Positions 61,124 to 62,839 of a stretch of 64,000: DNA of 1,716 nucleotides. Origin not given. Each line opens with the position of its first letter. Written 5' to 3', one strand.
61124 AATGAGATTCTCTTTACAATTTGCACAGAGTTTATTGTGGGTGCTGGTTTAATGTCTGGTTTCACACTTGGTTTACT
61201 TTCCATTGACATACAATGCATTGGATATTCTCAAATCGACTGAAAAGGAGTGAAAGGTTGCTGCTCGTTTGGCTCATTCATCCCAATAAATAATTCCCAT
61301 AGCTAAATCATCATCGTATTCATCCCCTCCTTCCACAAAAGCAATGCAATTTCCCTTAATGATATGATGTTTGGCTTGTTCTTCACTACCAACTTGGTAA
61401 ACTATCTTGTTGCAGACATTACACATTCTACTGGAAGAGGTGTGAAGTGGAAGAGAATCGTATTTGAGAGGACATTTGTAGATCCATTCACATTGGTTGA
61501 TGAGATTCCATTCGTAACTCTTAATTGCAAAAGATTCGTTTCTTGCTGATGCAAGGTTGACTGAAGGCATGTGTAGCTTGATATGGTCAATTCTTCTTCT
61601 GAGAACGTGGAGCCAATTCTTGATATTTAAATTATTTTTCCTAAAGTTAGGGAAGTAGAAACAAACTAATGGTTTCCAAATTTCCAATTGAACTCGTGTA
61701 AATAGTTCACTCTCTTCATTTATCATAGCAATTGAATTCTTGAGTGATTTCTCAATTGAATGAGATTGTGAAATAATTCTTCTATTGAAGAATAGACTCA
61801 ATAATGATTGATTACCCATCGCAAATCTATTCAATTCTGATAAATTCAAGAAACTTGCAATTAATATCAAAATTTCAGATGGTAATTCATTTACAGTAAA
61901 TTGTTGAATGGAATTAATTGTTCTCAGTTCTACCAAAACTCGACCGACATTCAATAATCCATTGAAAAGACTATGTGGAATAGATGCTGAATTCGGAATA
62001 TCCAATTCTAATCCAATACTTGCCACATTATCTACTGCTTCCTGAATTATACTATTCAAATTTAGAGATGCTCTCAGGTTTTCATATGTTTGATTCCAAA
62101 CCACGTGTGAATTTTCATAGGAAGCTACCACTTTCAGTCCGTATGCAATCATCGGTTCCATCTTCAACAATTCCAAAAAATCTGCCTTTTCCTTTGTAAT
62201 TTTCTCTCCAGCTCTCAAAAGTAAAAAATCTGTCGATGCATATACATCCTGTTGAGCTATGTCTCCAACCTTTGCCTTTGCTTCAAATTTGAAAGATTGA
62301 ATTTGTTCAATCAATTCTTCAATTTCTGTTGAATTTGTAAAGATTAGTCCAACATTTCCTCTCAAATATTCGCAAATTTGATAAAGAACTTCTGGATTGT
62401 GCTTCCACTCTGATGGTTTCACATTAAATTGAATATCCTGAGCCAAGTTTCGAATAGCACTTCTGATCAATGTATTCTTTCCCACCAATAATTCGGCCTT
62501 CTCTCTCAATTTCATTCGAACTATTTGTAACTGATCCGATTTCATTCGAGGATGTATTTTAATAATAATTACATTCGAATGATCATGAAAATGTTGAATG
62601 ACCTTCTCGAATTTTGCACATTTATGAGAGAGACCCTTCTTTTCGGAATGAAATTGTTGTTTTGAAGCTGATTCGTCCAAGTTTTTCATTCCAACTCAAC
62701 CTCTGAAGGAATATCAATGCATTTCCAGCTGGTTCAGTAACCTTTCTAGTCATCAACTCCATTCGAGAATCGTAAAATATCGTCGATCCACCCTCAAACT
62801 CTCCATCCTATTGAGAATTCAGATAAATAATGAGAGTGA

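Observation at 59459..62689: Tandem paralogs fusing a ribosomal-stalk P0/Mrt4 (uL10)-like domain to an F-box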

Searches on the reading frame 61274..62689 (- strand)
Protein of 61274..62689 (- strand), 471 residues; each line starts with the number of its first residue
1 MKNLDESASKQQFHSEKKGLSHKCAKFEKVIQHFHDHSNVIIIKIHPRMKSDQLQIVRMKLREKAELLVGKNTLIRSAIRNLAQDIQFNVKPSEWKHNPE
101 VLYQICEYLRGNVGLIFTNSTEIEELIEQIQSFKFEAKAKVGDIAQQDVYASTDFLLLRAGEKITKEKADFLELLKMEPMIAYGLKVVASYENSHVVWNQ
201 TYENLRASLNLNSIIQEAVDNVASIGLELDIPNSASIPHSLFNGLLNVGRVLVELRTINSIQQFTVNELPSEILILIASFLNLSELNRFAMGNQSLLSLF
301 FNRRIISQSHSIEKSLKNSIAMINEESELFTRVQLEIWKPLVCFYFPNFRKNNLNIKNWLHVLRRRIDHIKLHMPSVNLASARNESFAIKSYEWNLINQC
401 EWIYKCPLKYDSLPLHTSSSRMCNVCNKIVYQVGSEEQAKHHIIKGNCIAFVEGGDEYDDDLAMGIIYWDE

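Call 3: search_protein_families(library=pfam, proteins=[window:61274-62689:-], max_evalue=1)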
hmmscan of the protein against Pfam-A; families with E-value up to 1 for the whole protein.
window:61274-62689:- (471 aa): 4 families
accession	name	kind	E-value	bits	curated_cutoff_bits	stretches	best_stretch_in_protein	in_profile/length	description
PF00466.25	Ribosomal_L10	-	4.1e-13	49.7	22.8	1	22-133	5-98/100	Ribosomal protein L10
PF12937.12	F-box-like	-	0.0015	18.7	24.3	1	267-289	2-24/47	F-box-like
PF17777.6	RL10P_insert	-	0.074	13.4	29.1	0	153-176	47-70/71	Insertion domain in 60S ribosomal protein L10P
PF06575.17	DUF1132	-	0.14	13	25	1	275-324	20-69/101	Protein of unknown function (DUF1132)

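Call 5: find_homologous_proteins(query=window:61274-62689:-, max_evalue=0.001)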
Query window:61274-62689:- (471 aa): 44 proteins with E <= 0.001 among 7283 candidates.
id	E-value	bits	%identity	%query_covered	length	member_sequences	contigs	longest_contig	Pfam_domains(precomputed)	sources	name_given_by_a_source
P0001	0.0e+0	1051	100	100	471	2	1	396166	PF00466.26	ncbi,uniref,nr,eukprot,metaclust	ncbi:ribosomal large P0-like protein [Naegleria gruberi]|uniref:Ribosomal large P0-like protein n=1 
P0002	5.8e-100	353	62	54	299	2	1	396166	PF00466.26,PF17777.7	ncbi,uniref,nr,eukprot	ncbi:predicted protein [Naegleria gruberi]|uniref:Predicted protein n=1 Tax=Naegleria gruberi TaxID=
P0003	6.1e-29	119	33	42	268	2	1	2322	-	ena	-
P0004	3.0e-23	100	33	50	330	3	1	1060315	PF00466.26,PF00428.25,PF17777.7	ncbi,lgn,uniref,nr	ncbi:hypothetical protein FDP41_007688 [Naegleria fowleri]|uniref:Large ribosomal subunit protein uL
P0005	5.7e-21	93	31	45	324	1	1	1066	PF00466.26,PF00428.25,PF17777.7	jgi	jgi:large subunit ribosomal protein LP0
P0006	7.9e-21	92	33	46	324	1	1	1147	PF00466.26,PF00428.25,PF17777.7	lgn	-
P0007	4.4e-17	80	29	48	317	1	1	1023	PF00466.26,PF00428.25,PF17777.7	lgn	-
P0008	4.7e-17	80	29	52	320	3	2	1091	PF00466.26,PF00428.25,PF17777.7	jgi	-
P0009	1.7e-15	75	30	48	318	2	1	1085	PF00466.26,PF00428.25,PF17777.7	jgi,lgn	-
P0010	2.6e-15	74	27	50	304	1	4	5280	PF00466.26,PF00428.25,PF17777.7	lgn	-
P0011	4.8e-15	73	29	50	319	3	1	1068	PF00466.26,PF17777.7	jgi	-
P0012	3.3e-14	71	30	46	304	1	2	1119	PF00466.26,PF00428.25,PF17777.7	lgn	-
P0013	1.1e-13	69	28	51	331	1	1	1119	PF00466.26,PF00428.25,PF17777.7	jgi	-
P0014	1.6e-13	68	27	48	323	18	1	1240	PF00466.26,PF00428.25,PF17777.7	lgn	-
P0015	1.8e-13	68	29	43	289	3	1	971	PF00466.26,PF00428.25,PF17777.7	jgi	jgi:large subunit ribosomal protein LP0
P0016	3.0e-13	67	29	49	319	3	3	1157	PF00466.26,PF17777.7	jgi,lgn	jgi:large subunit ribosomal protein LP0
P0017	8.8e-13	66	29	47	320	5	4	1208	PF00466.26,PF17777.7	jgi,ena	jgi:large subunit ribosomal protein LP0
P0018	9.0e-13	66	27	49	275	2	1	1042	PF00466.26,PF17777.7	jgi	-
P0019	1.2e-12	65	29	47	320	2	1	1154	PF00466.26,PF17777.7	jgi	jgi:large subunit ribosomal protein LP0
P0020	1.7e-12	65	28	51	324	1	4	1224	PF00466.26,PF17777.7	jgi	jgi:large subunit ribosomal protein LP0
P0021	2.2e-12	65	27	44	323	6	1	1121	PF00466.26,PF00428.25,PF17777.7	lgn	-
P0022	2.9e-12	64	28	51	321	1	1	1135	PF00466.26,PF17777.7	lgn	-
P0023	1.0e-11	62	26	49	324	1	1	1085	PF00466.26,PF00428.25,PF17777.7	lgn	-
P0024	1.5e-11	62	29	49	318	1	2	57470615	PF00466.26,PF00428.25,PF17777.7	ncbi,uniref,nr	ncbi:hypothetical protein PR202_ga10725 [Eleusine coracana subsp. coracana]|uniref:60S acidic riboso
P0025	1.5e-11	62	27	51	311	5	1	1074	PF00466.26,PF00428.25,PF17777.7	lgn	-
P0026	1.7e-11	62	28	51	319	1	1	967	PF00466.26,PF00428.25,PF17777.7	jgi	-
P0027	2.6e-11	61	30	47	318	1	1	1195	PF00466.26,PF00428.25,PF17777.7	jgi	-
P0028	5.0e-11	60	28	51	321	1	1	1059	PF00466.26,PF00428.25,PF17777.7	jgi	-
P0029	6.0e-11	60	29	54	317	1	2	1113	PF00466.26,PF00428.25,PF17777.7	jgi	-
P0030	7.4e-11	59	27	50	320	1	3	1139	PF00466.26,PF17777.7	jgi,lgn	-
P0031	8.2e-11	59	27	51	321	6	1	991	PF00466.26,PF00428.25,PF17777.7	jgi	-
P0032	1.5e-10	58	27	48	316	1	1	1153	PF00466.26,PF00428.25,PF17777.7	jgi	jgi:large subunit ribosomal protein LP0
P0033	1.8e-10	58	27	48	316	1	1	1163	PF00466.26,PF00428.25,PF17777.7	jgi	jgi:large subunit ribosomal protein LP0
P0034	1.9e-10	58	27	51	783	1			PF00466.26,PF00428.25,PF17777.7,PF00083.31,PF07690.22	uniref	uniref:Major facilitator superfamily (MFS) profile domain-containing protein n=1 Tax=Oryza meridiona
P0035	2.3e-9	55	28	45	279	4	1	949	PF00466.26,PF00428.25,PF17777.7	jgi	-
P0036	2.4e-9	54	29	49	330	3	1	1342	PF00466.26,PF00428.25,PF17777.7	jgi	jgi:large subunit ribosomal protein LP0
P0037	4.3e-9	54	27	49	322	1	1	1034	PF00466.26,PF00428.25,PF17777.7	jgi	jgi:large subunit ribosomal protein LP0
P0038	1.1e-8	52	29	43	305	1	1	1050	PF00466.26,PF00428.25,PF17777.7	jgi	-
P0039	3.8e-7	47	28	42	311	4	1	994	PF00466.26,PF00428.25,PF17777.7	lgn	-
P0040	1.4e-6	45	27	36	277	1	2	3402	PF00466.26,PF17777.7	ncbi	-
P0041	1.4e-5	42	28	33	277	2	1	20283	PF00466.26,PF17777.7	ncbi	-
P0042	2.2e-5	41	25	45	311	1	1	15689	PF00466.26,PF17777.7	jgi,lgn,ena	-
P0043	3.8e-4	37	24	42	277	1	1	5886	PF00466.26,PF17777.7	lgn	-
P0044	4.8e-4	37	29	36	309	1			PF00466.26,PF17777.7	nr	nr:60S acidic ribosomal protein P0 [Cryptomonas sp.]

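Call 11: find_encoding_contigs(protein=window:61274-62689:-, flank=3000, max_places=10)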
Protein window:61274-62689:- (471 aa): no gene with exactly this product is on record in the collection.

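Call 12: find_encoding_contigs(protein=P0002, flank=3000, max_places=10)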
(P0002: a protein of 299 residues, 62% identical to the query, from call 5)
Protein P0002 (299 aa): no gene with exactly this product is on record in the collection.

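Call 20: search_solved_structures(query=window:61274-62689:-, max_evalue=1, show_alignments=2)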
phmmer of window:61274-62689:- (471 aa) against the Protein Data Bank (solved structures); distinct sequences matched with E-value up to 1: 67 (the best 60 are shown).
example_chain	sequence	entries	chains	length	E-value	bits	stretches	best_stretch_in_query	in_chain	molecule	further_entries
8q87_Bs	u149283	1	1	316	2.5e-21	79.1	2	23-151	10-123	Large ribosomal subunit protein uL10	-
8vvp_b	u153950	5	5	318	3.4e-21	78.6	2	23-149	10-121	RPLP0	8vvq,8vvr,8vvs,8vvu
28ln_Bs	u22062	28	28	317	4.7e-21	78.2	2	23-149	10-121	60S acidic ribosomal protein P0 | uL10 | Large ribosomal subunit protein uL10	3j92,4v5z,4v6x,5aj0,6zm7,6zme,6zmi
6d90_s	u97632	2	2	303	4.9e-21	78.1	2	23-149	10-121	60S acidic ribosomal protein P0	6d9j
5lzs_s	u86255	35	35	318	6.4e-21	77.7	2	23-149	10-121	uL10 | 60S acidic ribosomal protein P0 | Large ribosomal subunit protein uL10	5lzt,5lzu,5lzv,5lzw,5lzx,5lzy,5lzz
7oyd_s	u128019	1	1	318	6.5e-21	77.7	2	23-149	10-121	60S ribosomal protein L10E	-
7ls1_j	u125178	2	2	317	6.6e-21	77.7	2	23-149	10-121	60S acidic ribosomal protein P0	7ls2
7zjw_Lt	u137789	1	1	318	5.2e-20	74.7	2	136-254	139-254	60S ribosomal protein P0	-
3j16_G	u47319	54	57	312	4e-18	68.5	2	23-151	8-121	60S ribosomal protein L10 | 60S acidic ribosomal protein P0 | 60S acidic ribosomal protein rpP0 (L10P)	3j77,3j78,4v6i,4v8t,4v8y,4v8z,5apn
4u3n_p0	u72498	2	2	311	4.2e-18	68.4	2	23-151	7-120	Large ribosomal subunit protein uL10 | 60S acidic ribosomal protein P0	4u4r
4u3m_p0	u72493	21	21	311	4.2e-18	68.4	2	23-151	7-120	60S acidic ribosomal protein P0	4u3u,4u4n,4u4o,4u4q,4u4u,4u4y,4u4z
6uz7_Br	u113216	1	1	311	9.7e-18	67.3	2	23-152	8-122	60S acidic ribosomal protein P0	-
7olc_Ls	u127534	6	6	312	1.3e-17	66.8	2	22-152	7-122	60S acidic ribosomal protein P0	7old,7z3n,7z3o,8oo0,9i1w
4v7r_DM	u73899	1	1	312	5.1e-17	64.9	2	23-151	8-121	60S acidic ribosomal protein P0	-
4v3p_Ls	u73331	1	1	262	1.1e-16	63.8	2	23-150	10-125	60S acidic ribosomal protein P0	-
4v7e_Cq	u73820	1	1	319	2e-16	62.9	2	23-150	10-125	60S acidic ribosomal protein P0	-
8p4v_p0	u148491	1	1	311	8e-15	57.7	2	23-126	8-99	60S acidic protein P0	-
4v88_Dq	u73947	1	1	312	9.5e-15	57.4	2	23-151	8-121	60S acidic ribosomal protein P0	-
5dgf_p0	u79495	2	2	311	1e-14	57.3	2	23-151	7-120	60S acidic ribosomal protein P0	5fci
5it7_rr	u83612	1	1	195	1.3e-14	57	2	23-151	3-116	60S acidic ribosomal protein P0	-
8c3a_P0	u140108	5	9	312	2.3e-14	56.1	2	23-152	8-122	60S acidic ribosomal protein P0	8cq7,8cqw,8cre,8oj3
5dat_p0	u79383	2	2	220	3.8e-14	55.4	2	23-151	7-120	60S acidic ribosomal protein P0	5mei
5tbw_p0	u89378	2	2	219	4.2e-14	55.3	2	23-151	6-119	60S acidic ribosomal protein P0 | Large ribosomal subunit protein uL10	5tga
6r84_r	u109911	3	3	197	4.5e-14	55.2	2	23-151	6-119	60S acidic ribosomal protein P0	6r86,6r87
7too_ALP0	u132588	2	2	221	5.5e-14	54.9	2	23-151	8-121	60S acidic ribosomal protein P0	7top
5lyb_p0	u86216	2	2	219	6.4e-14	54.7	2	23-151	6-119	60S acidic ribosomal protein P0,60S acidic ribosomal protein P0,60S Ribosomal Protein P0 | 60S acidic ribosomal protein P0,60S acidic ribosomal protein P0,AO, L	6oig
6gq1_P0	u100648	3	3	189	4.4e-13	51.9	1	23-152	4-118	60S acidic ribosomal protein P0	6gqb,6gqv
4v6w_Cq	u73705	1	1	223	5.9e-13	51.5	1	24-149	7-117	60S acidic ribosomal protein P0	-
3j7p_q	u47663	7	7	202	6.8e-13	51.3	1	24-150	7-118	Ribosomal protein uL10 | 60S acidic ribosomal protein P0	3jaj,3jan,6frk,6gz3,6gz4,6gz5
8g5z_Lq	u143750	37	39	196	2.3e-12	49.5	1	24-150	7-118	60S acidic ribosomal protein P0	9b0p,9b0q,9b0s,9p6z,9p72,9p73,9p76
3jag_s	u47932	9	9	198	2.7e-12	49.3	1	24-150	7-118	uL10 | 60S acidic ribosomal protein P0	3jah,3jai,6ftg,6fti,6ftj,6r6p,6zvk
11he_s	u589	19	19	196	3.1e-12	49.1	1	24-150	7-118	60S acidic ribosomal protein P0 | uL10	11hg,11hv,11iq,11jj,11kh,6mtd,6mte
6olg_AK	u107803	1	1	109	1.2e-08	37.3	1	23-126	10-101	60S acidic ribosomal protein P0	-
9y42_s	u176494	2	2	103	1.3e-08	37.2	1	23-126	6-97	60S acidic ribosomal protein P0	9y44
5tgm_p0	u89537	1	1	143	2e-07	33.2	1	23-127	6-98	60S Ribosomal Protein P0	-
4v6u_Bk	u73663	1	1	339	1.1e-06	30.9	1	141-259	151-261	Acidic ribosomal protein P0 homolog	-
3a1y_G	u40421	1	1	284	2.3e-06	29.8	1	138-258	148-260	Acidic ribosomal protein P0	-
4v4n_Ak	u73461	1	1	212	1.3e-05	27.3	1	140-195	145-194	50S ribosomal protein P0/L10E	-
5an9_C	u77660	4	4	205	0.00014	23.9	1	22-150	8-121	60S ACIDIC RIBOSOMAL PROTEIN P0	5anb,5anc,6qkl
1jj2_G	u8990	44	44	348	0.0011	21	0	26-149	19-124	RIBOSOMAL PROTEIN L10 | Acidic ribosomal protein P0 homolog | 50S RIBOSOMAL PROTEIN L10E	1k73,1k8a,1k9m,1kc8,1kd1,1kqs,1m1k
3jsy_A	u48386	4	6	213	0.0011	20.9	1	48-115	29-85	Acidic ribosomal protein P0 homolog | 50S ribosomal protein L10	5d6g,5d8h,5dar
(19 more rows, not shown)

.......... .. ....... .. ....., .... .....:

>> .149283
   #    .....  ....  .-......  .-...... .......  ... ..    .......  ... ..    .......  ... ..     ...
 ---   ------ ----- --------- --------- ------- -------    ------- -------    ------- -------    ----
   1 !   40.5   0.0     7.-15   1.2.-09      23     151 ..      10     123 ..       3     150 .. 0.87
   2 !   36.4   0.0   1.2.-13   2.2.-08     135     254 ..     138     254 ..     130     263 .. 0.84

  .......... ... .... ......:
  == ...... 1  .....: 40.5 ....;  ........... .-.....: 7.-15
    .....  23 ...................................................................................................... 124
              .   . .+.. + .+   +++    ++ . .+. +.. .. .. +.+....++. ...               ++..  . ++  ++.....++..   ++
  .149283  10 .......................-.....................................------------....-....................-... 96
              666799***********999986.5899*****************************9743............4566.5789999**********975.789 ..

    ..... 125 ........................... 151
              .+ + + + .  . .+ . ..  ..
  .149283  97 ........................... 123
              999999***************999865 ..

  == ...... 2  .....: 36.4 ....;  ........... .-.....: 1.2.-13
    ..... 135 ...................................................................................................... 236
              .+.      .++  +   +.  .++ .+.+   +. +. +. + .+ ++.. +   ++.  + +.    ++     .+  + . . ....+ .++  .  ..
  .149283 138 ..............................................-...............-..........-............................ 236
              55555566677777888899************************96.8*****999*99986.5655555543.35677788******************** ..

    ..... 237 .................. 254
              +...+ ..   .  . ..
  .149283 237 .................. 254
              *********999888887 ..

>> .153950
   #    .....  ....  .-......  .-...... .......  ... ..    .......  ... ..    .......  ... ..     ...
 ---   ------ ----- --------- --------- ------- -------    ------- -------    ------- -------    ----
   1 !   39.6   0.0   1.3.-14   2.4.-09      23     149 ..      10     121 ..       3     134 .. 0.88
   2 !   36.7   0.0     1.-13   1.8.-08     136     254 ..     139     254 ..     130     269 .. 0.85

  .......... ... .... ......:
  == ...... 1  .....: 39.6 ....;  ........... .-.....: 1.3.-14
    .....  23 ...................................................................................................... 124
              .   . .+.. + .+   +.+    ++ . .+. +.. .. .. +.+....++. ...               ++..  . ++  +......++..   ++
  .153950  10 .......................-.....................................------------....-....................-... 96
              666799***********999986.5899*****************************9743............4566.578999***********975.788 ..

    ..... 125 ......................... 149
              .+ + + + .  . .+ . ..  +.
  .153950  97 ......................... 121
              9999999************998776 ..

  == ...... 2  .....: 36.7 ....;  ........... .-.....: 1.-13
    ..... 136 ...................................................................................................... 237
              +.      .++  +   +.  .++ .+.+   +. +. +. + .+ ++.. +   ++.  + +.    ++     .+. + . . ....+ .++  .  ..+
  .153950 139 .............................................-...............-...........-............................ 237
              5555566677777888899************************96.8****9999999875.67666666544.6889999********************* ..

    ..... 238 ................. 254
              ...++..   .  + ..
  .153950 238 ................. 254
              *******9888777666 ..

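Call 34: predict_structure(alignment_id=A3)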
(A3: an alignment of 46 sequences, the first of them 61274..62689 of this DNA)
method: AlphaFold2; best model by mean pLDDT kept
length: 471 residues; sequences in the alignment: 46
mean_pLDDT: 75.1   pTM: 0.47
mean pLDDT of the five models: 75.1, 72.8, 72.4, 70.8, 69.0
residues with pLDDT >= 90: 159; 70-90: 137; 50-70: 101; < 50: 74
segments of 3 or more residues with pLDDT < 50: 202-210, 237-264, 375-389, 455-471
pLDDT, mean of each block of 10 residues (from residue 1): 61 72 91 96 96 98 97 96 94 89 95 97 95 95 94 93 96 93 94 71 45 61 65 51 39 36 53 84 80 80 61 53 67 87 81 75 71 49 43 60 63 87 83 81 81 52 35 33
secondary structure, 60 per line:
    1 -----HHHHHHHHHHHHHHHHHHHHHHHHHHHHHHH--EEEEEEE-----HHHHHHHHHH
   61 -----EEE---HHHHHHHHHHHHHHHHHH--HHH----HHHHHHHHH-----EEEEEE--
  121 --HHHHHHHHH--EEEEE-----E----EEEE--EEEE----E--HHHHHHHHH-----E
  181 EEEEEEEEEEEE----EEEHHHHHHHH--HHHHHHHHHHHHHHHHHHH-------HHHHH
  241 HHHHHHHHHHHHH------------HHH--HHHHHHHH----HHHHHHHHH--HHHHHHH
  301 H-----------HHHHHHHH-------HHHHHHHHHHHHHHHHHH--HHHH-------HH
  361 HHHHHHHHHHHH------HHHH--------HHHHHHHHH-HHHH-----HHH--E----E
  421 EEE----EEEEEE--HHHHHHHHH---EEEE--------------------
elements in order: H6-36 E39-45 H51-60 E66-68 H72-89 H99-107 E113-118 H123-131 E134-138 E149-152 E155-158 H166-174 E180-192 E197-199 H200-207 H210-228 H236-253 H271-278 H283-291 H294-301 H313-320 H328-345 H348-351 H359-372 H379-382 H391-399 H401-404 E420-423 E428-433 H436-444 E448-451

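Call 37: fold_search(model_id=the predicted structure, library=pdb)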
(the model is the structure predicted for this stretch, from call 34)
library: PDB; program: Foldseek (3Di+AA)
matches with E <= 10: 426; with E <= 0.001: 75
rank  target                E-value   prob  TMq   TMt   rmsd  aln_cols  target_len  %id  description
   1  9gy4_s                1.9e-12  1.00  0.32  0.71   3.5       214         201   25  60S ribosomal subunit in complex with E3-UFM1 ligase and RQC machinery components NEMF and LTN1 (Composite map) (released 2025-05-14)
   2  9fqz_Lq               2.5e-12  1.00  0.29  0.64   4.7       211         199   26  CRYO-EM STRUCTURE OF HCT15 POLYSOMES BOUND TO EEF2, EBP1, AND SERBP1 (released 2026-01-14)
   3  8k2d_P0               1.1e-11  1.00  0.33  0.73   3.6       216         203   24  Cryo-EM structure of the yeast 80S ribosome with tigecycline, eEF2, Stm1 and eIF5A (released 2024-07-10)
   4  8xsx_Ls               1.4e-11  1.00  0.30  0.65   4.4       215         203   26  Cryo-EM structure of the human 80S ribosome with Tigecycline, E-tRNA, SERBP1 and eEF2 (released 2024-07-10)
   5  9i2d_Ls               1.8e-11  1.00  0.32  0.67   3.9       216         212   25  NMT1-NAC bound human RNC with 10 amino acid ARF1-linker (released 2026-02-04)
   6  8q87_Bs               6.0e-11  1.00  0.30  0.66   4.3       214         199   25  Structure of the G. gallus 80S rotated ribosome in complex with eEF2 and SERBP1 (released 2024-08-28)
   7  5lzs_s                6.0e-11  1.00  0.31  0.69   3.8       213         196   26  Structure of the mammalian ribosomal elongation complex with aminoacyl-tRNA, eEF1A, and didemnin B (released 2016-11-30)
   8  3jag_s                8.0e-11  1.00  0.30  0.67   4.1       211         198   26  Structure of a mammalian ribosomal termination complex with ABCE1, eRF1(AAQ), and the UAA stop codon (released 2015-08-12)
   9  4v6x_Cq               9.0e-11  1.00  0.29  0.46  10.5       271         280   28  Structure of the human 80S ribosome (released 2014-07-09)
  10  3j92_s                1.9e-10  1.00  0.29  0.65   4.2       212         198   27  Structure and assembly pathway of the ribosome quality control complex (released 2015-01-21)
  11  4v6i_Bs               2.2e-10  1.00  0.29  0.49  12.1       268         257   23  Localization of the small subunit ribosomal proteins into a 6.1 A cryo-EM map of Saccharomyces cerevisiae translating (released 2014-07-09)
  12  5dar_B                2.5e-10  1.00  0.29  0.77   4.4       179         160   22  CRYSTAL STRUCTURE OF THE BASE OF THE RIBOSOMAL P STALK FROM METHANOCOCCUS JANNASCHII (released 2016-09-14)
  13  8fkr_SQ               5.0e-10  1.00  0.28  0.56   6.6       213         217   19  Human nucleolar pre-60S ribosomal subunit (State B1) (released 2023-07-12)
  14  6zm7_Ls               5.3e-10  1.00  0.29  0.64   4.2       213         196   26  SARS-CoV-2 Nsp1 bound to the human CCDC124-80S-EBP1 ribosome complex (released 2020-07-29)
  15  8ccs_DD               5.9e-10  1.00  0.31  0.71   3.4       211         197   24  80S S. cerevisiae ribosome with ligands in hybrid-1 pre-translocation (PRE-H1) complex (released 2023-09-20)
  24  5d6g_A                4.6e-09  1.00  0.31  0.65   3.9       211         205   19  CRYSTAL STRUCTURE OF FRAGMENT OF RIBOSOMAL PROTEIN P0 IN COMPLEX WITH 74NT 23S RNA FROM METHANOCOCCUS JANNASCHII (released 2016-09-14)
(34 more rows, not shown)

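Call 44: find_related_loci(query=window:61274-62689:-, collection=metagenome_contigs, flank=3000)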
Query window:61274-62689:- (471 aa) in metagenome_contigs; peptide patterns used: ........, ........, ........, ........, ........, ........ (x = any residue, [..] = any of these).
53 stretches matched a pattern, but none encodes a relative of the query by tblastn (E <= 1e-3).
